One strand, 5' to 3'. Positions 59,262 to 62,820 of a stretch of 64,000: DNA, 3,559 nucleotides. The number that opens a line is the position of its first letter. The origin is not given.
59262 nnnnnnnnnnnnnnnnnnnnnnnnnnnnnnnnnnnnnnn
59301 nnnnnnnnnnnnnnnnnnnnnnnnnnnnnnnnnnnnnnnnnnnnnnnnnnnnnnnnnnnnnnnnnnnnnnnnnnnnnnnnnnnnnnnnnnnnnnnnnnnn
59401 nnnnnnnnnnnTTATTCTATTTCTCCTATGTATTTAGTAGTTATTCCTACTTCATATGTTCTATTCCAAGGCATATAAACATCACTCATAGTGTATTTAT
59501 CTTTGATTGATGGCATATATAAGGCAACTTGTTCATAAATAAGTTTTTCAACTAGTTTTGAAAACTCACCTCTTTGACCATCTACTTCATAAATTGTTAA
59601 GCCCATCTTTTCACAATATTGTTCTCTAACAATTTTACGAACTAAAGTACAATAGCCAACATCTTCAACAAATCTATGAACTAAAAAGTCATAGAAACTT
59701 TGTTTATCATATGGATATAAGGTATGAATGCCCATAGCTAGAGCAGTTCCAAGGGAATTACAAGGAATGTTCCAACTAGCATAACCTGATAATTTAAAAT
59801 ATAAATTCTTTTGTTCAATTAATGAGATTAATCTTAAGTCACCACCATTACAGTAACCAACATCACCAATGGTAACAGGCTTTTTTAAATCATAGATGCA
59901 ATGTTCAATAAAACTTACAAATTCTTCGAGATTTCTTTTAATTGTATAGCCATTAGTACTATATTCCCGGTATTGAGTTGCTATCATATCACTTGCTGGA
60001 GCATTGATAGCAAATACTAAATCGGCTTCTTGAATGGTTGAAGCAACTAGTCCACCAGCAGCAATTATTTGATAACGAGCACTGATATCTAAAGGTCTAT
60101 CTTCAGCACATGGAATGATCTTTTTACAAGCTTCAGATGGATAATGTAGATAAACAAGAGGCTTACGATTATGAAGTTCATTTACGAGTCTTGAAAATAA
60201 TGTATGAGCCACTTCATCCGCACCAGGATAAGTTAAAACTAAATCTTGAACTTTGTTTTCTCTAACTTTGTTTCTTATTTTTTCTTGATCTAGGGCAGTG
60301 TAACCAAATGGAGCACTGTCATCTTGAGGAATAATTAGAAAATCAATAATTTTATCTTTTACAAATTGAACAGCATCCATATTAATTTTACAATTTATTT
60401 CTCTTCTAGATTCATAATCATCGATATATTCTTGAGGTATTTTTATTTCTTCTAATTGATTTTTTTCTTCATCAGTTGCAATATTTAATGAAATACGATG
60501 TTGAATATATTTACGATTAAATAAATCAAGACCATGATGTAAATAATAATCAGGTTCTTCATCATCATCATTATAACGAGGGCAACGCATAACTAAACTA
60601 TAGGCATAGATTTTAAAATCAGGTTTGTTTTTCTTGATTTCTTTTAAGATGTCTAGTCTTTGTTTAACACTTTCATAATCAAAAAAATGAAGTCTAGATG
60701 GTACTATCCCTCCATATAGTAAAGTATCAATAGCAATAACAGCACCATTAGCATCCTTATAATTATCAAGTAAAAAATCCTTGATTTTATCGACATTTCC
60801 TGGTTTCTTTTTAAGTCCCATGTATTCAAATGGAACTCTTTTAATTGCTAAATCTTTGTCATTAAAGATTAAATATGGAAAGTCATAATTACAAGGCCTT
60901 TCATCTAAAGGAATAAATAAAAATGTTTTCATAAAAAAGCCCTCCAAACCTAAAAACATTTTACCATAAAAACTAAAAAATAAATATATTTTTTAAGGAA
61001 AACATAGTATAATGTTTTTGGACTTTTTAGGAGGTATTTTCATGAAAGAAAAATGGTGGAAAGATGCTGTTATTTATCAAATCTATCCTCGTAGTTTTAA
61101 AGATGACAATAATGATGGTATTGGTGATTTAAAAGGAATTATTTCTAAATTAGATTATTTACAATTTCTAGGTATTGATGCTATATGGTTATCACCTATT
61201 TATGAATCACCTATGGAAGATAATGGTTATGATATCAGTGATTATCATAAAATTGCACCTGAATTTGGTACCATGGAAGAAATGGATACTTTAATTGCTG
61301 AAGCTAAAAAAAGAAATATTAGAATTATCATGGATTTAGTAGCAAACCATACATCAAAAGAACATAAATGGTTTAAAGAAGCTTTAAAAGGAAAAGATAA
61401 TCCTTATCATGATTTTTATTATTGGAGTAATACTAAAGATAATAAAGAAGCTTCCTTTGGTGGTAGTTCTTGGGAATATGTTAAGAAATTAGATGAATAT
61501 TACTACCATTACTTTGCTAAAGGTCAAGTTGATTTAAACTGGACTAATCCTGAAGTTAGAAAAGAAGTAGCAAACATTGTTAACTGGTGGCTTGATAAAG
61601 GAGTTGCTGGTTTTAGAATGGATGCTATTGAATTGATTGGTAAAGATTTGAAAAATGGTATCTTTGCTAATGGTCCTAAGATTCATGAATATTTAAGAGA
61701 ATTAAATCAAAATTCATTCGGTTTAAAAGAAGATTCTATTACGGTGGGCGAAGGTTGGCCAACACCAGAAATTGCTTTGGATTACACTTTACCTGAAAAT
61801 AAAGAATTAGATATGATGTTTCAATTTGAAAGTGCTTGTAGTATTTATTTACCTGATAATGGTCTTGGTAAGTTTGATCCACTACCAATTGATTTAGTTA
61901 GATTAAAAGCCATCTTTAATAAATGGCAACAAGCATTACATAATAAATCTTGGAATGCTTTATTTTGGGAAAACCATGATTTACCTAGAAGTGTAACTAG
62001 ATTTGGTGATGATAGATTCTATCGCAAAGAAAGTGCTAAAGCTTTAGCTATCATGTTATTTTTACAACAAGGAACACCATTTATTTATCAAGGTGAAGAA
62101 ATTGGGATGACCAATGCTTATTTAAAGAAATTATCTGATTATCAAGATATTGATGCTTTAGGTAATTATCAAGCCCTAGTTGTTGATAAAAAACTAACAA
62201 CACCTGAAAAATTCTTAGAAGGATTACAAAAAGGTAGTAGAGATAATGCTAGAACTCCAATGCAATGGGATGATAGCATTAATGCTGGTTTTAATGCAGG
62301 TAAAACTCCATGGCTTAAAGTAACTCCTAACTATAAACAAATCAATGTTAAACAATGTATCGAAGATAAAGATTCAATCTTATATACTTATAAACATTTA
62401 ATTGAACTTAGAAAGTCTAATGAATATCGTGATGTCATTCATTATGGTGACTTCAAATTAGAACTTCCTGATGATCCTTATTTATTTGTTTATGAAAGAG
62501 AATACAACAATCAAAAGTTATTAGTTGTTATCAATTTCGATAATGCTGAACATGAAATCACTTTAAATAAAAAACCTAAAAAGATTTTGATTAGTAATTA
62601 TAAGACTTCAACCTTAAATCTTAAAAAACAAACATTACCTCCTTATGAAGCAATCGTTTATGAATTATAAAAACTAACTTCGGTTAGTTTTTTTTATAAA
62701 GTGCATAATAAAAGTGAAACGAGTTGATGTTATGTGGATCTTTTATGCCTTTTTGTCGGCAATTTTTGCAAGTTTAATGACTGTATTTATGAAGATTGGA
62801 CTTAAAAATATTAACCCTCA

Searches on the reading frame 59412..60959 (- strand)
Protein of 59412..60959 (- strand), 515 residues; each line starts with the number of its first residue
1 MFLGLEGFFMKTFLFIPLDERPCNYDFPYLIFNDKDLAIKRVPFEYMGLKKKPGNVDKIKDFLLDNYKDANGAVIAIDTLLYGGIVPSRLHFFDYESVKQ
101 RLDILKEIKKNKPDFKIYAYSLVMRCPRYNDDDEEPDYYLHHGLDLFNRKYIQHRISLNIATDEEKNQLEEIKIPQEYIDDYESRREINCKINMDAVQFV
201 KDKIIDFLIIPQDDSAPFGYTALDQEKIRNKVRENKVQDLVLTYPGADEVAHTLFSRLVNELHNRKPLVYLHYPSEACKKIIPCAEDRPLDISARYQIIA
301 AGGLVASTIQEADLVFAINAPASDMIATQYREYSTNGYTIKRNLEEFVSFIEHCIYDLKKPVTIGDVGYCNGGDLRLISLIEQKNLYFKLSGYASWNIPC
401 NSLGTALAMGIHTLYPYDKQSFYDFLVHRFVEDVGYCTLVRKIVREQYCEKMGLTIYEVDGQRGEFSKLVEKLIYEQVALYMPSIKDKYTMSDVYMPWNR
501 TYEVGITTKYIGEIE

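Call 70: search_protein_families(library=pfam, proteins=[window:59412-60959:-], max_evalue=0.00001)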
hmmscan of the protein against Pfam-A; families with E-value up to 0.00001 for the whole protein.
window:59412-60959:- (515 aa): 1 family
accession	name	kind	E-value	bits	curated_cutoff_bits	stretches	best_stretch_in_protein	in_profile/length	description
PF13552.11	DUF4127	-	7.7e-144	480.3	27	1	14-506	2-488/489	Protein of unknown function (DUF4127)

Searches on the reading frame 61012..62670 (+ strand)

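Call 70: search_protein_families(library=pfam, proteins=[window:61012-62670:+], max_evalue=0.00001)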
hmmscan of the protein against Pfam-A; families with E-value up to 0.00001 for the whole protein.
window:61012-62670:+ (552 aa): 3 families
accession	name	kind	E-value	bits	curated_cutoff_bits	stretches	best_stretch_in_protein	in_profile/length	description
PF00128.31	Alpha-amylase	-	3e-151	505.1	22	1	23-471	1-441/446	Alpha amylase, catalytic domain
PF23915.1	SusG_C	-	6.9e-14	52.3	27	1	492-549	2-62/62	Alpha-amylase SusG C-terminal domain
PF16657.11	Malt_amylase_C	-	3.7e-07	30.6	27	1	479-547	1-73/75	Maltogenic Amylase, C-terminal domain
